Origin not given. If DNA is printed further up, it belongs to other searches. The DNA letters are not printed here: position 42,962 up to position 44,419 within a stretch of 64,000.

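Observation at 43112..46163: GC-richer module of three independently transcribed genes: a divergent IMPase-like protein, a lone PurM-like enzyme and a NUDIX hydrolase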

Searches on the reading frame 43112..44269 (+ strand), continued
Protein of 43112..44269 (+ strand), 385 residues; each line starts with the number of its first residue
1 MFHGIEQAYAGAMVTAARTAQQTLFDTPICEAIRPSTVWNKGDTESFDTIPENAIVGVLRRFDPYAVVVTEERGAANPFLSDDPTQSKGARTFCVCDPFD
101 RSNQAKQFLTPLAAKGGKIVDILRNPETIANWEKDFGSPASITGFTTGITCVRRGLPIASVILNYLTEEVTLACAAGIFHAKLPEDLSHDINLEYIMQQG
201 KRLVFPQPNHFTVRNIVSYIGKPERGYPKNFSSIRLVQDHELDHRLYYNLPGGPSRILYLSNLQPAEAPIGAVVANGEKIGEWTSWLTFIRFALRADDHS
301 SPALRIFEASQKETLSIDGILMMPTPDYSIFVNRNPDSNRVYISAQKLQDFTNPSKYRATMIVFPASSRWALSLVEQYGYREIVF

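Call 42: search_protein_families(library=pfam, proteins=[P0319, P0321, P0329, P0339, P0344, P0381, P0386, P0247, P0255, L021:7213-7851:-], max_evalue=0.01)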
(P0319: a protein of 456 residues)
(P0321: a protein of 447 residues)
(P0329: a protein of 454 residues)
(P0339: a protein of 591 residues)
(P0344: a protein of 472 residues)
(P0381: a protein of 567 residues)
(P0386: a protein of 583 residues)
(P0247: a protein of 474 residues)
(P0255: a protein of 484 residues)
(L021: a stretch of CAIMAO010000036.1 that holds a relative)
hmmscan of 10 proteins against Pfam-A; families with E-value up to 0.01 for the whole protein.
P0319 (456 aa): 4 families
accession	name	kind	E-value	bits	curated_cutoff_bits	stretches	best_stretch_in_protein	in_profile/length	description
PF01381.28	HTH_3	-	2.1e-09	37.7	23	1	8-60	1-53/55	Helix-turn-helix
PF13560.12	HTH_31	-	0.00015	22.4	27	1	14-62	12-60/64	Helix-turn-helix domain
PF13443.12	HTH_26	-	0.00026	21.6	22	1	8-62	2-57/63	Cro/C1-type HTH DNA-binding domain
PF12844.13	HTH_19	-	0.00034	20.9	30.2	1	8-62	4-58/64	Helix-turn-helix domain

P0321 (447 aa): 8 families
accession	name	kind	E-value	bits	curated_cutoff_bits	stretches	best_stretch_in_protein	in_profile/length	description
PF01381.28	HTH_3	-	1.7e-12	47.6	23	1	9-62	1-54/55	Helix-turn-helix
PF12844.13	HTH_19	-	7e-09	35.9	30.2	1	9-63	4-58/64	Helix-turn-helix domain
PF13560.12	HTH_31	-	1e-08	35.8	27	1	14-63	11-61/64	Helix-turn-helix domain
PF12802.13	MarR_2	-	0.00023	21.7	27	0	14-38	15-41/61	MarR family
PF13412.12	HTH_24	-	0.00025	21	21.9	1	13-38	13-38/48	Winged helix-turn-helix DNA-binding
PF13443.12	HTH_26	-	0.0004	21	22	1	9-45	2-40/63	Cro/C1-type HTH DNA-binding domain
PF15943.11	YdaS_toxin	-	0.0012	19.1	30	1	9-47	1-39/65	Bacterial toxin YdaS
PF17762.8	HTH_ParB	-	0.0032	18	22.6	1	9-48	12-51/102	ParB HTH domain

P0329 (454 aa): 4 families
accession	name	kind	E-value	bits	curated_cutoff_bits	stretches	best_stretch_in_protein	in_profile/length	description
PF01381.28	HTH_3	-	2.3e-08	34.4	23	1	8-59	2-53/55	Helix-turn-helix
PF13443.12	HTH_26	-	8.5e-08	32.8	22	1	7-58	2-54/63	Cro/C1-type HTH DNA-binding domain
PF13560.12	HTH_31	-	0.00023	21.8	27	1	3-62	2-62/64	Helix-turn-helix domain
PF13693.12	HTH_35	-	0.0052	17.2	25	0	7-61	7-58/75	Winged helix-turn-helix DNA-binding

P0339 (591 aa): 9 families
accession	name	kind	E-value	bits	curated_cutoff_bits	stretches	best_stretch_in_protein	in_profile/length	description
PF01381.28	HTH_3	-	4.8e-13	49.4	23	1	103-153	4-54/55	Helix-turn-helix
PF13560.12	HTH_31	-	3.8e-11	43.6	27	1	96-152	2-59/64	Helix-turn-helix domain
PF12844.13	HTH_19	-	7.1e-06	26.3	30.2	1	97-149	1-53/64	Helix-turn-helix domain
PF04545.22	Sigma70_r4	-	0.00019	21.3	24.1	1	107-130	19-42/50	Sigma-70, region 4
PF13443.12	HTH_26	-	0.00081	20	22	1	103-134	5-37/63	Cro/C1-type HTH DNA-binding domain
PF05339.17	DUF739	-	0.00088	19.8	27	1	103-152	12-60/69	Protein of unknown function (DUF739)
PF15943.11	YdaS_toxin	-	0.0012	19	30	1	104-140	5-41/65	Bacterial toxin YdaS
PF13744.12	HTH_37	-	0.0014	18.8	27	1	90-132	13-55/80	Helix-turn-helix domain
PF12802.13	MarR_2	-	0.0016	19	27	1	107-130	17-42/61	MarR family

P0344 (472 aa): 4 families
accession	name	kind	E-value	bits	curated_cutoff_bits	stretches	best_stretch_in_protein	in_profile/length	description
PF13560.12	HTH_31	-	1.9e-05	25.3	27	1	38-96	2-61/64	Helix-turn-helix domain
PF01381.28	HTH_3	-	0.00011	22.6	23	1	42-95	1-54/55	Helix-turn-helix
PF13443.12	HTH_26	-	0.0012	19.4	22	1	41-94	1-55/63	Cro/C1-type HTH DNA-binding domain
PF12844.13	HTH_19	-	0.0041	17.4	30.2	1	40-94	2-56/64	Helix-turn-helix domain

P0381 (567 aa): 1 family
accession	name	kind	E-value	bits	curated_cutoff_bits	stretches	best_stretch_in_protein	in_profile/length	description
PF00072.30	Response_reg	-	0.00043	20.9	30.2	1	7-92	2-85/111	Response regulator receiver domain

P0386 (583 aa): 1 family
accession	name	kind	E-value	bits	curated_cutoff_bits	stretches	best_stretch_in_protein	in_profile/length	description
PF00072.30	Response_reg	-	0.0057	17.3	30.2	0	7-88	2-84/111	Response regulator receiver domain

P0247 (474 aa): 0 families

P0255 (484 aa): 0 families

L021:7213-7851:- (212 aa): 0 families
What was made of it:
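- Fusion of distant relatives to HTH or receiver domains (call 42) could mean a sensory rather than catalytic role.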

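Call 43: list_cluster_members(proteins=[P0319, P0321, P0339, P0381, P0329, P0344])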
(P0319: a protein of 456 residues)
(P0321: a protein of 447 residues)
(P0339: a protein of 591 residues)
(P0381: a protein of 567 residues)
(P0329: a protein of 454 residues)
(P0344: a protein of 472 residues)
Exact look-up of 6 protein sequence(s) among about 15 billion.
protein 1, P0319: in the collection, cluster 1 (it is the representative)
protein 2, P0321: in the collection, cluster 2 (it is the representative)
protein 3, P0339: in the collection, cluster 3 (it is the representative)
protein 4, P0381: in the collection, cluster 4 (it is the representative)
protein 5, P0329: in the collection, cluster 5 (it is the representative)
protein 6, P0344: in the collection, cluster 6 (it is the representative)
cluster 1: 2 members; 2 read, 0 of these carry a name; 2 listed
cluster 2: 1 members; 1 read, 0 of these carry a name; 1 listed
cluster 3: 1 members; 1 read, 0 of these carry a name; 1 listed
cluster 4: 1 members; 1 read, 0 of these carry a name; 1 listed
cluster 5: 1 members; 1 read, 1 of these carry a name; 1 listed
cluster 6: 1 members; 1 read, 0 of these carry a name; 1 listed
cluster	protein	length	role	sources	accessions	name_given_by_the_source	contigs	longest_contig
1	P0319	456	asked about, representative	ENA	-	-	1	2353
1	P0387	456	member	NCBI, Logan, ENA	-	-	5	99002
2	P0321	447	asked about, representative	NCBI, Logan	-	-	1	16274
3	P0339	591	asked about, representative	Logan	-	-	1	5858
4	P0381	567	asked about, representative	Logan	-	-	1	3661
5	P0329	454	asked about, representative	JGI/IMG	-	transcriptional regulator with XRE-family HTH domain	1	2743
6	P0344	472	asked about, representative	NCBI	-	-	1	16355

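Call 45: find_encoding_contigs(protein=P0387, flank=8000, max_places=2)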
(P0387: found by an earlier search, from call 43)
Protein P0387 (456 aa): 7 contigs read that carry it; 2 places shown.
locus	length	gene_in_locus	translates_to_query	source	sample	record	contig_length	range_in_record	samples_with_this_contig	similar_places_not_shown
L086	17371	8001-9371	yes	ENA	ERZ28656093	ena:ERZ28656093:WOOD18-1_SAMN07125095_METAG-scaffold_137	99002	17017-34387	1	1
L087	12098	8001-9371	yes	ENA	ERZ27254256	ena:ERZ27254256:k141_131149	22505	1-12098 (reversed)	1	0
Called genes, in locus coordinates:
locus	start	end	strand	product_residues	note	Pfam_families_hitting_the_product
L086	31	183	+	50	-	-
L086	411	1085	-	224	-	PF00857:Isochorismatase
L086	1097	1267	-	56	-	-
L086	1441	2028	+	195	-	PF02390:Methyltransf_4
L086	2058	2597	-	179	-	PF22327:Nudt16-like (faint), PF00293:NUDIX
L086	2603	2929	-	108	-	-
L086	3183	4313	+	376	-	PF00478:IMPDH (faint), PF03060:NMO, PF01070:FMN_dh (weak), PF01180:DHO_dh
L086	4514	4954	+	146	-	PF17152:CHASE8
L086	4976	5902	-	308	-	PF01670:Glyco_hydro_12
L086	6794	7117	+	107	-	PF13392:HNH_3 (weak), PF00847:AP2 (faint)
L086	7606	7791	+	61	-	-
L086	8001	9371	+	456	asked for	PF01381:HTH_3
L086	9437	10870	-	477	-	PF00919:UPF0004, PF04055:Radical_SAM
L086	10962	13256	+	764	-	PF06723:MreB_Mbl (faint), PF11104:PilM_2, PF14450:FtsA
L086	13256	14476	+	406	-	-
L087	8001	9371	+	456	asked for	PF01381:HTH_3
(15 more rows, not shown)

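Call 46: find_encoding_contigs(protein=P0321, flank=8000, max_places=2)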
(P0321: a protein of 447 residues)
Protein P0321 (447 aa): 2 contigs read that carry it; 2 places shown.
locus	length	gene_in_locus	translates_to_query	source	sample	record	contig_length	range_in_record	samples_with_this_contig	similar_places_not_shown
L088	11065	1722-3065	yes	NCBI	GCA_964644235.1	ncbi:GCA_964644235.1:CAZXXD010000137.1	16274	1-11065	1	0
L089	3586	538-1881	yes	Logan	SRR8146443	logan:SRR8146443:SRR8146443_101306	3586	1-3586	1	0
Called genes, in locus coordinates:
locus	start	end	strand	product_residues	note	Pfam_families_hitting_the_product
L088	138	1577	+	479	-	PF00672:HAMP, PF00990:GGDEF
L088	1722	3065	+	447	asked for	PF01381:HTH_3, PF12844:HTH_19, PF13560:HTH_31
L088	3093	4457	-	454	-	PF13360:PQQ_2, PF13570:Beta-prop_ACSF4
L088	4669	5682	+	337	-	-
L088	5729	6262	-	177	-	-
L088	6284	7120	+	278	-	PF01790:LGT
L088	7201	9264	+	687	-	PF03781:FGE-sulfatase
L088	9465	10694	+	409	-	PF00149:Metallophos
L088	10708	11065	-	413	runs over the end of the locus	-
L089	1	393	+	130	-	?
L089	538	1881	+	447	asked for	PF01381:HTH_3, PF12844:HTH_19, PF13560:HTH_31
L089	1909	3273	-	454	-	PF13360:PQQ_2, PF13570:Beta-prop_ACSF4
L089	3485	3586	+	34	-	?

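Call 47: search_protein_families(library=padloc, proteins=[window:43112-44269:+, P0321, P0387], max_evalue=0.01)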
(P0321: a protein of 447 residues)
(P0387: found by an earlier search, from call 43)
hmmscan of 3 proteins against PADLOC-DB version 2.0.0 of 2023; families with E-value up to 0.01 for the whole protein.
window:43112-44269:+ (385 aa): 0 families

P0321 (447 aa): 13 families
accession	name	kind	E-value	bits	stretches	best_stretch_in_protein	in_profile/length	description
PDLC03665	Control_protein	-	7.3e-08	30.6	1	8-63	12-68/77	control protein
PDLC04775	PDC-M69A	-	2.7e-06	25.8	1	9-63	12-66/113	-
PDLC03952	RmrA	-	7.7e-06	23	1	6-57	24-75/395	-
PDLC02926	HTH_VI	-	1.2e-05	23.4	1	9-56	6-53/92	-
PDLC04142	capH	-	2.1e-05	23.5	1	6-71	8-73/103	capH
PDLC03947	RmrA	-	7.2e-05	19.8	1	4-56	11-63/383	-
PDLC03949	RmrA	-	0.00072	16.5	1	6-63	4-61/363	-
PDLC03943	RmrA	-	0.0015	15.7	1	8-61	6-59/370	-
PDLC03944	RmrA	-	0.0033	14.5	1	9-57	11-59/384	-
PDLC03954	RmrA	-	0.0038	14.2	1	5-59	11-65/380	-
PDLC03953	RmrA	-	0.0046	14.2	1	9-58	10-59/373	-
PDLC03955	RmrA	-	0.0075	13.5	0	5-58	21-74/371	-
PDLC04133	mad1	-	0.0078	14.5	0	18-45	6-33/60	mads_1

P0387 (456 aa): 4 families
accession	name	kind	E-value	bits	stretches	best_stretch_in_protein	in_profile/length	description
PDLC02926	HTH_VI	-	6.2e-06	24.4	1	8-62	6-60/92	-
PDLC04775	PDC-M69A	-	2.6e-05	22.7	1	8-83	12-87/113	-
PDLC03665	Control_protein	-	0.00061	18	1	7-63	12-69/77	control protein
PDLC03949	RmrA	-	0.0015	15.5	1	14-92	13-90/363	-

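Call 63: search_protein_families(library=pfam, alignment_id=A5, max_evalue=0.0001)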
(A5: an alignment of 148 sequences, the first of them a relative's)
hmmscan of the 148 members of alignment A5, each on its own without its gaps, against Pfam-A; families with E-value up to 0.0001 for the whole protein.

A. member 1, L003:5809-6060:- (83 aa): 0 families

B. families by the number of members that match (of 148 scanned): 167 families (the first 25 are shown)
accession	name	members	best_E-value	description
PF04542.20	Sigma70_r2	4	1.7e-20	Sigma-70 region 2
PF00005.33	ABC_tran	3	4.5e-32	ABC transporter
PF02518.31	HATPase_c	3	1.7e-24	Histidine kinase-, DNA gyrase B-, and HSP90-like ATPase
PF02687.27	FtsX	3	3.6e-23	FtsX-like permease C-terminal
PF00903.31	Glyoxalase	3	3.6e-13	Glyoxalase/Bleomycin resistance protein/Dioxygenase superfamily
PF22677.2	Ble-like_N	3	1.5e-07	Bleomycin resistance protein-like N-terminal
PF03486.20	HI0933_like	2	1.8e-78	HI0933-like protein Rossmann domain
PF03193.22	RsgA_GTPase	2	4.8e-48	RsgA GTPase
PF00817.25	IMS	2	2.7e-43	impB/mucB/samB family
PF01145.31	Band_7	2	9.7e-40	SPFH domain / Band 7 family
PF22780.1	HI0933_like_1st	2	1.8e-37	HI0933-like protein barrel and H2TH domain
PF00072.30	Response_reg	2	8.7e-26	Response regulator receiver domain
PF01590.32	GAF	2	5.3e-22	GAF domain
PF01797.21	Y1_Tnp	2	1e-20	Transposase IS200 like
PF01541.30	GIY-YIG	2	1.1e-17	GIY-YIG catalytic domain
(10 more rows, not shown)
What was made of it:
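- A Pfam scan of the 148 immediate neighbours found at most 4 members for any family (call 63).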

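Call 74: find_related_loci(query=A1, collection=viral_contigs, flank=8000)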
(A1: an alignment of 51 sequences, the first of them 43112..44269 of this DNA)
Query A1 (385 aa) in viral_contigs; peptide patterns used: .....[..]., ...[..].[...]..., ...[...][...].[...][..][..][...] (x = any residue, [..] = any of these).
214 stretches matched a pattern, but none encodes a relative of the query by tblastn (E <= 1e-3).

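Call 76: fold_search(model_id=the predicted structure, library=viral)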
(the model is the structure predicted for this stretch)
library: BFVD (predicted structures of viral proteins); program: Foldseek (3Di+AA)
matches with E <= 10: 363; with E <= 0.001: 1
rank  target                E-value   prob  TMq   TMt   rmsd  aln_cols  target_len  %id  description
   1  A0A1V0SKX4            2.3e-04  1.00  0.44  0.37   7.7       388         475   10  fructose-bisphosphatase [Klosneuvirus KNV1]
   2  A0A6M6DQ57            1.1e-01  0.66  0.12  0.24   3.6        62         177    6  (no name in the UniProt tables at hand)
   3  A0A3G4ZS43            2.0e-01  0.07  0.11  0.16  15.5       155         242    9  Uncharacterized protein [Barrevirus sp.]
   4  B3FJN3                3.0e-01  0.04  0.09  0.16  16.7       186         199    8  N-acetyltransferase domain-containing protein [Pseudomonas phage 201phi2-1]
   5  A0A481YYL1            3.2e-01  0.04  0.15  0.11  26.3       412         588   10  Oxidoreductase family protein [Marseillevirus LCMAC202]
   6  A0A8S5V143            3.9e-01  0.07  0.14  0.16  20.8       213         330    8  Tail protein [Siphoviridae sp. ct3r22]
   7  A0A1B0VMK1            4.2e-01  0.03  0.11  0.14  22.6       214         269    8  Tail fiber protein [Pseudomonas phage phiAH14a]
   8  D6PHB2                4.7e-01  0.02  0.08  0.13  19.4       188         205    9  (no name in the UniProt tables at hand)
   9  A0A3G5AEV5            5.0e-01  0.01  0.08  0.08  19.0       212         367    9  Adenylosuccinate lyase PurB C-terminal domain-containing protein (Fragment) [Satyrvirus sp.]
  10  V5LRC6                5.7e-01  0.01  0.10  0.06  21.8       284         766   14  (no name in the UniProt tables at hand)
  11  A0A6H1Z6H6            6.1e-01  0.10  0.08  0.18   9.5        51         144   16  (no name in the UniProt tables at hand)
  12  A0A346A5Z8            6.1e-01  0.06  0.06  0.24   8.6        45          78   16  (no name in the UniProt tables at hand)
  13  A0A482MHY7            6.1e-01  0.06  0.09  0.17  13.0       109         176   16  SWIM-type domain-containing protein [Nodularia phage vB_NspS-kac65v161]
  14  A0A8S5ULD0            6.1e-01  0.02  0.07  0.13  15.8       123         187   13  Beta sliding clamp [Siphoviridae sp. ctOH142]
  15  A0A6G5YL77            7.3e-01  0.08  0.09  0.06  17.4        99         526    8  (no name in the UniProt tables at hand)
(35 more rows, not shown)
